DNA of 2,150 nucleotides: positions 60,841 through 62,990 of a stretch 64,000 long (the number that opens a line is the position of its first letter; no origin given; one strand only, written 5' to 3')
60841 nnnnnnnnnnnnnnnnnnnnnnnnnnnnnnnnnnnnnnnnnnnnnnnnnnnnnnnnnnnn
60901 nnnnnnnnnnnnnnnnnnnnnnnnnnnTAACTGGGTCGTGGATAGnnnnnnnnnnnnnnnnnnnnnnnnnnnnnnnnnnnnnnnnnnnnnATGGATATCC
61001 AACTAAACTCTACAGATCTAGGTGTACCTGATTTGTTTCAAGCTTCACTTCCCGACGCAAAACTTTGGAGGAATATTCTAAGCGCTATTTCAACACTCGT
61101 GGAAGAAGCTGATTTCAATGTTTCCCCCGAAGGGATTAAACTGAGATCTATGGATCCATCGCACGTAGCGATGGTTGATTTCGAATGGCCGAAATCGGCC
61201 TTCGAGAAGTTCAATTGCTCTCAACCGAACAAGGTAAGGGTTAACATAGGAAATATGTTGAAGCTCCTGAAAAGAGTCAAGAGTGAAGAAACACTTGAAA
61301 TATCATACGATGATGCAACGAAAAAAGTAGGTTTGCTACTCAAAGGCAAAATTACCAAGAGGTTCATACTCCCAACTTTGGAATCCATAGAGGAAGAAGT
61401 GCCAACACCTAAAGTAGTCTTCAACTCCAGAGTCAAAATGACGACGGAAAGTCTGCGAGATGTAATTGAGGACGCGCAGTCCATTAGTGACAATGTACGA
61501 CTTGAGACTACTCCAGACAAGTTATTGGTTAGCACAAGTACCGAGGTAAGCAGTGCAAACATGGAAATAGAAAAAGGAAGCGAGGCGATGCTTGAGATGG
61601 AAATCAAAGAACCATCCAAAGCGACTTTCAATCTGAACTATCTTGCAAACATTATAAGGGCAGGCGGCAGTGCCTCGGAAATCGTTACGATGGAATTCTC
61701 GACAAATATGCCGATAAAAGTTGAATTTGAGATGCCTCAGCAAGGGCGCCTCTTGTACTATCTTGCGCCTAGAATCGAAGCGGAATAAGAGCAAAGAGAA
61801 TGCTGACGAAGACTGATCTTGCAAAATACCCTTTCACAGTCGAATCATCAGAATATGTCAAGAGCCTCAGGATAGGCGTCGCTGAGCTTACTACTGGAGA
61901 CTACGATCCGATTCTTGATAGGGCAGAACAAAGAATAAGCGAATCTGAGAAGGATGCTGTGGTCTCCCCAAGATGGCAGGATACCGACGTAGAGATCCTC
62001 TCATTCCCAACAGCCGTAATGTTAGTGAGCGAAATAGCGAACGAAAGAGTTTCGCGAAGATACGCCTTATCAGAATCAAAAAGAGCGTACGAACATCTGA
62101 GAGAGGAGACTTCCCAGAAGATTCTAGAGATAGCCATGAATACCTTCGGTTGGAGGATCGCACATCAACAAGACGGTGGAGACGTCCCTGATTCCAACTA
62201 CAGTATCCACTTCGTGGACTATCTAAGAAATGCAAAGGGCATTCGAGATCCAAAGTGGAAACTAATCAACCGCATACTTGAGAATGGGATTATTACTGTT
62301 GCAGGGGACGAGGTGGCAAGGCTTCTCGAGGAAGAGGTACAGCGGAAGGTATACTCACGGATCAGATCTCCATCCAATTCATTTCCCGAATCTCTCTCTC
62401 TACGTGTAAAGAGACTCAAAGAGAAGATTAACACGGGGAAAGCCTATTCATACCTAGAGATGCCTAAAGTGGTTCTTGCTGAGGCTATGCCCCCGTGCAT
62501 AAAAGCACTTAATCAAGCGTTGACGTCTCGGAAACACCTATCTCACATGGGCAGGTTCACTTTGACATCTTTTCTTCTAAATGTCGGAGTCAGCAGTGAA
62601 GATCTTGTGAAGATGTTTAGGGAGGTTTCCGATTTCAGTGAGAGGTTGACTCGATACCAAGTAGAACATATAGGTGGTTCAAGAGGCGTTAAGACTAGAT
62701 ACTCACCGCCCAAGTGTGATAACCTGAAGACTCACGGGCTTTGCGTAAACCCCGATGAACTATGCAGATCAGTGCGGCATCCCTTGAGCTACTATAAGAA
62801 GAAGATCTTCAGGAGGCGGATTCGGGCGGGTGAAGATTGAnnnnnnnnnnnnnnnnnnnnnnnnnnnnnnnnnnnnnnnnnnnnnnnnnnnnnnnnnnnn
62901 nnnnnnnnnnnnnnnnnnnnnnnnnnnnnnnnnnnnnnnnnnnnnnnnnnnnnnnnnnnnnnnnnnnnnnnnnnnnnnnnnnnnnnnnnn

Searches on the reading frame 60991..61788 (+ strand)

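Call 53: search_protein_families(library=pfam, proteins=[window:60991-61788:+], max_evalue=0.001)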
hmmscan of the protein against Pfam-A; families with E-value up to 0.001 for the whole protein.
window:60991-61788:+ (265 aa): 3 families
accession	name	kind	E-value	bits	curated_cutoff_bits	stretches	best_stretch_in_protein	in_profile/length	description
PF00705.23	PCNA_N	-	7.7e-22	77.8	20.3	1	16-121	2-107/127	Proliferating cell nuclear antigen, N-terminal domain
PF02747.20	PCNA_C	-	8.8e-16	58.7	23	1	141-260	4-127/128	Proliferating cell nuclear antigen, C-terminal domain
PF04139.18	Rad9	-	1.3e-08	35.1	25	1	29-237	4-228/253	Rad9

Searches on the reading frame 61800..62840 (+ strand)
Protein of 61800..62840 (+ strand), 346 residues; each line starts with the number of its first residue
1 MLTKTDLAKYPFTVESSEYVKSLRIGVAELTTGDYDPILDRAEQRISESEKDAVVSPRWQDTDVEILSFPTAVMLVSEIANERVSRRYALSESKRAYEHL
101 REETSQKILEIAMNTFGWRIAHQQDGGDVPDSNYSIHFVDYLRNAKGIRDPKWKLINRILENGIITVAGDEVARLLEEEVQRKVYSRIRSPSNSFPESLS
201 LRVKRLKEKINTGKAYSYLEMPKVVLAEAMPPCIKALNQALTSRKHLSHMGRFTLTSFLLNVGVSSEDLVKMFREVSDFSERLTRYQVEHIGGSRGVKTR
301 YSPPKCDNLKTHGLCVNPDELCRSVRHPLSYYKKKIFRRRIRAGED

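Call 53: search_protein_families(library=pfam, proteins=[window:61800-62840:+], max_evalue=0.001)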
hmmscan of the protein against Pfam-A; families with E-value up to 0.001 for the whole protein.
window:61800-62840:+ (346 aa): 1 family
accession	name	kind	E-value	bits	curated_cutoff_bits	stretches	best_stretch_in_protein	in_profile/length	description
PF04104.19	DNA_primase_lrg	-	1.3e-32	113.6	22.4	1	133-321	2-213/266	Eukaryotic and archaeal DNA primase, large subunit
